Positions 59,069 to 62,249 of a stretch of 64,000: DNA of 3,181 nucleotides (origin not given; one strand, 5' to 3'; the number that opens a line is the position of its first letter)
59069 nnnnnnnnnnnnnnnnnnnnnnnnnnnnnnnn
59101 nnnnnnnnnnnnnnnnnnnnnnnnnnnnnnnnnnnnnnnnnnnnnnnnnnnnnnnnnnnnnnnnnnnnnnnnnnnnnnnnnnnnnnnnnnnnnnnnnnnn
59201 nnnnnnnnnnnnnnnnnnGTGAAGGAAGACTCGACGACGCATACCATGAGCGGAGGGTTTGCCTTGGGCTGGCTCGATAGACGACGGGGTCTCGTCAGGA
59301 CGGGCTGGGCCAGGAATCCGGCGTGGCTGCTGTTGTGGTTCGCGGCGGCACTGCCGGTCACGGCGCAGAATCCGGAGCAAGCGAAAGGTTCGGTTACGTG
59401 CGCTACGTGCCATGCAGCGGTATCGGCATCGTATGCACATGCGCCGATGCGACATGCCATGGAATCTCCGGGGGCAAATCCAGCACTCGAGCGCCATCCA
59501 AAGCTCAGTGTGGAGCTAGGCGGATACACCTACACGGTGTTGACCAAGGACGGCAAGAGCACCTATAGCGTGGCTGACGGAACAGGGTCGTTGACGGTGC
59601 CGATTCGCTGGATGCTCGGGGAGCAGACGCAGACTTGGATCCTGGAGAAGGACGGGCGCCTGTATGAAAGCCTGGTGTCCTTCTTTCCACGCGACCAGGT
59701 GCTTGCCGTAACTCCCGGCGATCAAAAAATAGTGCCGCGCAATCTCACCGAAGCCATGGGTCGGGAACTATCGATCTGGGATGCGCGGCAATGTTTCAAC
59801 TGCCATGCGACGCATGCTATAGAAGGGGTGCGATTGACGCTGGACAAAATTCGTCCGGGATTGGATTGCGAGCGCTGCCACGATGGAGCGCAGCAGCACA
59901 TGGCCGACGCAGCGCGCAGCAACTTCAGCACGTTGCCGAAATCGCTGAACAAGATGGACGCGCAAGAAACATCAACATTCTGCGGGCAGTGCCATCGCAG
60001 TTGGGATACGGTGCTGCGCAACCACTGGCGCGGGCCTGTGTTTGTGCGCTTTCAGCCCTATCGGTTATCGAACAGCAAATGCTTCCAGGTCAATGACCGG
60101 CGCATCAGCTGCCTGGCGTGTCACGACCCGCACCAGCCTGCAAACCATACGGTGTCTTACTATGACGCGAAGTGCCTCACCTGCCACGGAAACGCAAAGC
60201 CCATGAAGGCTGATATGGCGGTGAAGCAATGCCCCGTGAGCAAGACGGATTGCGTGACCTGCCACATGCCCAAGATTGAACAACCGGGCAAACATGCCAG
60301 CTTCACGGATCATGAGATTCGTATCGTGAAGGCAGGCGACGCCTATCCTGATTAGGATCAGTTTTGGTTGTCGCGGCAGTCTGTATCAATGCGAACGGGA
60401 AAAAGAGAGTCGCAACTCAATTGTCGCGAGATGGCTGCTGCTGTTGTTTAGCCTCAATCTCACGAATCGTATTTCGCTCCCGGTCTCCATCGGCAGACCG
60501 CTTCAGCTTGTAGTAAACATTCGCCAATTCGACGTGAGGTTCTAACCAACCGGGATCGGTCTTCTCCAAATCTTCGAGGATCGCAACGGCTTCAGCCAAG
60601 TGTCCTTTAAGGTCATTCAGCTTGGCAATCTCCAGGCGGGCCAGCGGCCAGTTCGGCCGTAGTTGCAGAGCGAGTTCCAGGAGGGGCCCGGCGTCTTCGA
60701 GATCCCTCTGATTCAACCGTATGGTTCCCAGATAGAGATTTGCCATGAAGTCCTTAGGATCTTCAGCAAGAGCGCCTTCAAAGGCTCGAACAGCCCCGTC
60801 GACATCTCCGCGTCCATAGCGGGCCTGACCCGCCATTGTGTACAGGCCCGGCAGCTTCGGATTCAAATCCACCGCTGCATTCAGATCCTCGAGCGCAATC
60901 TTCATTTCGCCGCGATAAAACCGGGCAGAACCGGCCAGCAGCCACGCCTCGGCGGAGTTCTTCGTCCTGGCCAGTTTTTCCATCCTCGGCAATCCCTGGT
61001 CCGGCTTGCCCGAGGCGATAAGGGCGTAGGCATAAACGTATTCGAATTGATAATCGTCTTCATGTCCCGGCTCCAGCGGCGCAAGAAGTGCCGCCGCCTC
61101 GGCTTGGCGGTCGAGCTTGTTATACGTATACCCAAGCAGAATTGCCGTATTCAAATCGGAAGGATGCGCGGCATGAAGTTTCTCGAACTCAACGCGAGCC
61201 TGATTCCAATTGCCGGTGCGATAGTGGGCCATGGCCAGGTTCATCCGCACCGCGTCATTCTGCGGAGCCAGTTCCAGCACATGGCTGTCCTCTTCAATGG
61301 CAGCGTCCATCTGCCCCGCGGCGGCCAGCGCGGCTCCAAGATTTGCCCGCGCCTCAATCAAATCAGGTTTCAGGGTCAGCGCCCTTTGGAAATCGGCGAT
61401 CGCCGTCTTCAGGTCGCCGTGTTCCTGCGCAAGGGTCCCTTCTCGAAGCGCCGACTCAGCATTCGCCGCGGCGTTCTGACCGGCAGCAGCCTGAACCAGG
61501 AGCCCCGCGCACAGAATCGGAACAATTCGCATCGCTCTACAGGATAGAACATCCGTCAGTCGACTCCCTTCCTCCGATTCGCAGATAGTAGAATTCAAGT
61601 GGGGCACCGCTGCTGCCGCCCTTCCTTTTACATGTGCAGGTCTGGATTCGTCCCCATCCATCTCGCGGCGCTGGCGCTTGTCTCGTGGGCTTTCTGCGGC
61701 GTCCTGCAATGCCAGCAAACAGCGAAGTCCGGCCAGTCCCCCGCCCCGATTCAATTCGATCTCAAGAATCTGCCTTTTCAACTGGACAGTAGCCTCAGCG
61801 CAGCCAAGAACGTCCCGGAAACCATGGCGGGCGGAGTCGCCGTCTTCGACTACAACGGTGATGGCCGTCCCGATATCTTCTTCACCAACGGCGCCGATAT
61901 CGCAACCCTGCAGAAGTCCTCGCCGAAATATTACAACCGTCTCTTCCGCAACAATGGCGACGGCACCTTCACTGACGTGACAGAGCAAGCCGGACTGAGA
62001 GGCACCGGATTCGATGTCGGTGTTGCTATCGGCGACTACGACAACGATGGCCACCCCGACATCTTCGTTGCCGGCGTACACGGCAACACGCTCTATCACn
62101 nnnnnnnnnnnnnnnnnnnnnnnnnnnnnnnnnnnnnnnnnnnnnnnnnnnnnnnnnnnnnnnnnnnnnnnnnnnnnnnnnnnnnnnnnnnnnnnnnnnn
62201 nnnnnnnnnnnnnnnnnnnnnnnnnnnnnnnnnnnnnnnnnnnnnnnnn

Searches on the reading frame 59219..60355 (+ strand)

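Call 86: search_protein_families(library=pfam, proteins=[window:59219-60355:+], max_evalue=0.00001)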
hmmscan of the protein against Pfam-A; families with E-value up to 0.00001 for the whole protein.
window:59219-60355:+ (378 aa): 4 families
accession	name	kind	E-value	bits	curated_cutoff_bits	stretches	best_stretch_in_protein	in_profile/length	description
PF14537.11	Cytochrom_c3_2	-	1.1e-07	32.6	25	0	294-350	5-65/79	Cytochrome c3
PF09699.15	Paired_CXXCH_1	-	3.5e-07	30.2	20.6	0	297-327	8-40/41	Doubled CXXCH motif (Paired_CXXCH_1)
PF14522.11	Cytochrome_C7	-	2.5e-06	27.6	24.8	0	311-353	6-52/67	Cytochrome c7 and related cytochrome c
PF13435.11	Cytochrome_C554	-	3.8e-06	28.2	20.8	0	187-221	46-83/84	Cytochrome c554 and c-prime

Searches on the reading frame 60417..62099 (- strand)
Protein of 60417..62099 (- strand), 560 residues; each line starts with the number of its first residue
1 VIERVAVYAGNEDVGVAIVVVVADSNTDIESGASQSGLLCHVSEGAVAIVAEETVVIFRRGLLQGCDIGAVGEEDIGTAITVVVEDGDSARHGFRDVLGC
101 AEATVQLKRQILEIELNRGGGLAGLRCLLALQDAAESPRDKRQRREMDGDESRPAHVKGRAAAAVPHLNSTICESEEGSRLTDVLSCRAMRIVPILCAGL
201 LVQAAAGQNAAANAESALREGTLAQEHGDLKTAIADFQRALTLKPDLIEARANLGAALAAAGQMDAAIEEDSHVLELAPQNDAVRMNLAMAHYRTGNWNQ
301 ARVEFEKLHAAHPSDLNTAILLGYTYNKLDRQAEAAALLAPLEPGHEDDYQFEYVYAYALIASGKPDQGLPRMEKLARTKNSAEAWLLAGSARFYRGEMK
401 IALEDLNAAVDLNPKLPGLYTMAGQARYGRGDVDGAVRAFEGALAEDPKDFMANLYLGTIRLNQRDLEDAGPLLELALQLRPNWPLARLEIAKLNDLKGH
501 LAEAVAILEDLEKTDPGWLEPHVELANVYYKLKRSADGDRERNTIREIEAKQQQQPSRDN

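Call 86: search_protein_families(library=pfam, proteins=[window:60417-62099:-], max_evalue=0.00001)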
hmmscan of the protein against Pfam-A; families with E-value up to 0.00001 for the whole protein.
window:60417-62099:- (560 aa): 17 families
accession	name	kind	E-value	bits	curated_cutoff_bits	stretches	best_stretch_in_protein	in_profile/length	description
PF14559.12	TPR_19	-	1.5e-21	76.9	25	1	430-493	4-67/68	Tetratricopeptide repeat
PF13432.12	TPR_16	-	1.1e-20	74.2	32.7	1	422-483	2-63/65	Tetratricopeptide repeat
PF07719.23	TPR_2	-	1.1e-20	72.4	27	0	286-314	5-33/34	Tetratricopeptide repeat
PF13428.12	TPR_14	-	2.5e-19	68.2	23.5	0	284-323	3-42/44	Tetratricopeptide repeat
PF13414.12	TPR_11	-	2.6e-19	69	26.8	1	228-262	8-42/42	TPR repeat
PF00515.34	TPR_1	-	4.2e-16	58.4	27.8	0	220-246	7-33/34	Tetratricopeptide repeat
PF13181.12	TPR_8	-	3e-14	52.3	25.7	0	218-246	5-33/34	Tetratricopeptide repeat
PF13371.12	TPR_9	-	2.4e-13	50.3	35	0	224-285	5-66/73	Tetratricopeptide repeat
PF23914.1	TPR_CcmH_CycH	-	2e-11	44.4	42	0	254-338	56-143/158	Cytochrome c-type biogenesis protein H TPR domain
PF12895.13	ANAPC3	-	6.6e-11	42.8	27.2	0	305-371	12-77/82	Anaphase-promoting complex, cyclosome, subunit 3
PF24575.1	TPR_Slam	-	9.3e-11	42.5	35.2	0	220-268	53-101/104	Surface lipoprotein assembly modifier, N-terminal TPR repeats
PF13431.12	TPR_17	-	1.1e-10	41.3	24.4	0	440-470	2-32/34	Tetratricopeptide repeat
PF13424.12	TPR_12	-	6.5e-09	36.3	30.1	0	250-307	5-70/77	Tetratricopeptide repeat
PF13174.12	TPR_6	-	3.7e-08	33.9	26.3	0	285-314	3-32/33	Tetratricopeptide repeat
PF20308.4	TPR-S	-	8e-07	30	27.6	0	334-392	4-60/102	Tetratricopeptide Repeats-Sensor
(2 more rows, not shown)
